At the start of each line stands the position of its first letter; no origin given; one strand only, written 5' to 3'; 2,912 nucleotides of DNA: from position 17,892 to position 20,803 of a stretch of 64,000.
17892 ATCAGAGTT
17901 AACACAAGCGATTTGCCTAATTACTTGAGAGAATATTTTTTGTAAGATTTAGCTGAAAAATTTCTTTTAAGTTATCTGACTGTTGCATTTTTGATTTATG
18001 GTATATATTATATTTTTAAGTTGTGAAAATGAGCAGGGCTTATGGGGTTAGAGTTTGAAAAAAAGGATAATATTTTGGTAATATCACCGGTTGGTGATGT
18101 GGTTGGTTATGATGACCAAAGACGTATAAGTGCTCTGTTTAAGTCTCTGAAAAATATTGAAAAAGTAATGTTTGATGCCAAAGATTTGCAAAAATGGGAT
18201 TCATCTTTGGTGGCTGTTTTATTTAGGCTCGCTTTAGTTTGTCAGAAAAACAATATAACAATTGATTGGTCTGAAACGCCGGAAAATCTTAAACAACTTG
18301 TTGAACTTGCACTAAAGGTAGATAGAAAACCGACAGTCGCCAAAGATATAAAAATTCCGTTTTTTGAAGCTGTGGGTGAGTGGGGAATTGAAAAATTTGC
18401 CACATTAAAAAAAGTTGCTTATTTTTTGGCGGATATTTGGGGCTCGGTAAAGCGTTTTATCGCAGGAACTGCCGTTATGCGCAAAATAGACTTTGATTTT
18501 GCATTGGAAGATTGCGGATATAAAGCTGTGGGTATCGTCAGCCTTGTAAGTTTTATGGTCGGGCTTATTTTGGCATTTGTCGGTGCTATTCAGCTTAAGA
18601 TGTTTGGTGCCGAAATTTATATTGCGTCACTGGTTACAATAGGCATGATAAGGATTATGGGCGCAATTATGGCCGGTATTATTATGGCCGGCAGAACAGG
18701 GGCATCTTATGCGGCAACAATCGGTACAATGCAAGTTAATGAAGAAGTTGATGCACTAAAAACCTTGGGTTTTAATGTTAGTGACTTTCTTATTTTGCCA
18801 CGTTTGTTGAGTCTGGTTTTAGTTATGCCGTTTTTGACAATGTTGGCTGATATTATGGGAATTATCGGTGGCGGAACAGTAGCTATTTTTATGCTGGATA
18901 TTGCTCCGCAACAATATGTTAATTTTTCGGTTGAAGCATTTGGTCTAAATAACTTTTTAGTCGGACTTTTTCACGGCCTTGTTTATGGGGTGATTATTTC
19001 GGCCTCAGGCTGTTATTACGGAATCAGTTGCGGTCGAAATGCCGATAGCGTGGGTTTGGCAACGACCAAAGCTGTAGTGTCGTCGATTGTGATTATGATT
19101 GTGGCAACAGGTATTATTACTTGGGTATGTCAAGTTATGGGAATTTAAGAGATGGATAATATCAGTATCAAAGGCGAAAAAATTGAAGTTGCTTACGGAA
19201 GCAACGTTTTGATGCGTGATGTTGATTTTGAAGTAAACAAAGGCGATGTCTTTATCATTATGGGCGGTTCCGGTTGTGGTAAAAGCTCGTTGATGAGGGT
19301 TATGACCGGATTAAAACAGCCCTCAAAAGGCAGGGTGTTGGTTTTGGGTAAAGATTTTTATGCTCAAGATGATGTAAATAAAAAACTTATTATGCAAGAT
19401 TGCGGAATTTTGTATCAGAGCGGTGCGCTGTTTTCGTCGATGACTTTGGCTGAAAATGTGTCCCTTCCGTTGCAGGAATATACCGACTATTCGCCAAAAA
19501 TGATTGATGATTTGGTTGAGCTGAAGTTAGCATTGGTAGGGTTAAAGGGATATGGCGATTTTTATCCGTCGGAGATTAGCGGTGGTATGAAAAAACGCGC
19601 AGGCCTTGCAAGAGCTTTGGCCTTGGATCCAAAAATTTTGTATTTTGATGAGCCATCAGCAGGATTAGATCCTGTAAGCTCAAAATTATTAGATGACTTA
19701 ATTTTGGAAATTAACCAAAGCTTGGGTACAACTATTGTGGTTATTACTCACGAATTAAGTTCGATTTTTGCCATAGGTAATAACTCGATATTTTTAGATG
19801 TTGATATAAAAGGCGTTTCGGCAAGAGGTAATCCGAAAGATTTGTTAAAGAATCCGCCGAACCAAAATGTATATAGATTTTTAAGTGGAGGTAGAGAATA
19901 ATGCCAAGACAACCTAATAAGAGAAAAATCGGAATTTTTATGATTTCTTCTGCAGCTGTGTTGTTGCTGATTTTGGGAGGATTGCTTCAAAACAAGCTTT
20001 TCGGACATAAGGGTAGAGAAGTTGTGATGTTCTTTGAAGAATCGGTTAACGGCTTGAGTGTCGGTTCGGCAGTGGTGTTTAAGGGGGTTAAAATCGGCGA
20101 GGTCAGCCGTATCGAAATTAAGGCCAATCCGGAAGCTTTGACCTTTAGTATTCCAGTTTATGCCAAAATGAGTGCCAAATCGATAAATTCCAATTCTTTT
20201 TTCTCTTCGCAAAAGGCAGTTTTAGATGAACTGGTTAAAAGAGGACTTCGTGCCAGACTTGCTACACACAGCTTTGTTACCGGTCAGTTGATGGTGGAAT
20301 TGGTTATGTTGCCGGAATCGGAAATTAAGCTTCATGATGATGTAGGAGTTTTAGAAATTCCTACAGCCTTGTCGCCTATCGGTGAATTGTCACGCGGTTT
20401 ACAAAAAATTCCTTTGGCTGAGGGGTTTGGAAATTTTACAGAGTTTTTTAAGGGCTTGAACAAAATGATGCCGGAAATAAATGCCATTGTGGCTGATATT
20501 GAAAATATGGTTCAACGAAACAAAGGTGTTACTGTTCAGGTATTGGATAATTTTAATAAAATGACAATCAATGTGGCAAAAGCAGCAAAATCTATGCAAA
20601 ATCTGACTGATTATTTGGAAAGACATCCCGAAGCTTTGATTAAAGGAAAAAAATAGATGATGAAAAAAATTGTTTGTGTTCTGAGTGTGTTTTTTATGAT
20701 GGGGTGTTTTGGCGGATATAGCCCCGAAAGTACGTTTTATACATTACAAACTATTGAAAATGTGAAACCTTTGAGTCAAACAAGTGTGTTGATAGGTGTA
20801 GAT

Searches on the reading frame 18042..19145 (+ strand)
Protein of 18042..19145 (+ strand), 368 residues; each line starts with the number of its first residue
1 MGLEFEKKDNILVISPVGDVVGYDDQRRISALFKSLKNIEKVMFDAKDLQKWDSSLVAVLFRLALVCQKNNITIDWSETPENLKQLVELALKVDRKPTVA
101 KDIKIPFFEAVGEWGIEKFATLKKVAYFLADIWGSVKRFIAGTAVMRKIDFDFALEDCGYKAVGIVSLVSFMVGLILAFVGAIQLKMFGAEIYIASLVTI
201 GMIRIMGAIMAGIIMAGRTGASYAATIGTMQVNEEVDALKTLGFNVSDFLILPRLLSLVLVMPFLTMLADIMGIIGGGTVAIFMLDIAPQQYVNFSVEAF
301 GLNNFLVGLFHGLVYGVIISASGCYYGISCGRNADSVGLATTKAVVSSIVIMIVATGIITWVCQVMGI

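Call 62: search_protein_families(library=pfam, proteins=[window:18042-19145:+], max_evalue=0.0001)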
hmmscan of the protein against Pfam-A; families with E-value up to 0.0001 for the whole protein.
window:18042-19145:+ (368 aa): 1 family
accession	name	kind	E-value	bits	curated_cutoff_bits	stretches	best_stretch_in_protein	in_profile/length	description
PF02405.21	MlaE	-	3.7e-61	206.9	22.5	1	155-361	5-211/212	Permease MlaE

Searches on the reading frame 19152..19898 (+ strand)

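Call 62: search_protein_families(library=pfam, proteins=[window:19152-19898:+], max_evalue=0.0001)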
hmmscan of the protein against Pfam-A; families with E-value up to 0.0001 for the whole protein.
window:19152-19898:+ (249 aa): 2 families
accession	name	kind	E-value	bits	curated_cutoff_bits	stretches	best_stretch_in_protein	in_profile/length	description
PF00005.33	ABC_tran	-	1.8e-26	93.8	25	1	22-169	2-136/137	ABC transporter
PF13304.12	AAA_21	-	2.5e-09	38.1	27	1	110-201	220-299/304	AAA domain, putative AbiEii toxin, Type IV TA system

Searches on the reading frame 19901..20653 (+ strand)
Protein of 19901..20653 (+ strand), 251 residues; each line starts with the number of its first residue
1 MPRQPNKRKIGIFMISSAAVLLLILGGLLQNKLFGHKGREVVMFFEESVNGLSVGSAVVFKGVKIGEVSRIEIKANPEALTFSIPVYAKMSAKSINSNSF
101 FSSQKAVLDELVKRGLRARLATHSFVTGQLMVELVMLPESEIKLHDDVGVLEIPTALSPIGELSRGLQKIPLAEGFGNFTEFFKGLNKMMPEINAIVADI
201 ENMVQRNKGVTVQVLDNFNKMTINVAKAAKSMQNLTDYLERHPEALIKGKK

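Call 62: search_protein_families(library=pfam, proteins=[window:19901-20653:+], max_evalue=0.0001)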
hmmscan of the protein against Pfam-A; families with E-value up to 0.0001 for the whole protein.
window:19901-20653:+ (251 aa): 1 family
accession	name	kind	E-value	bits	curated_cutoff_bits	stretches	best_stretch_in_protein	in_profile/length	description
PF02470.25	MlaD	-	1.8e-09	38.2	25.1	1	38-135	2-79/81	MlaD protein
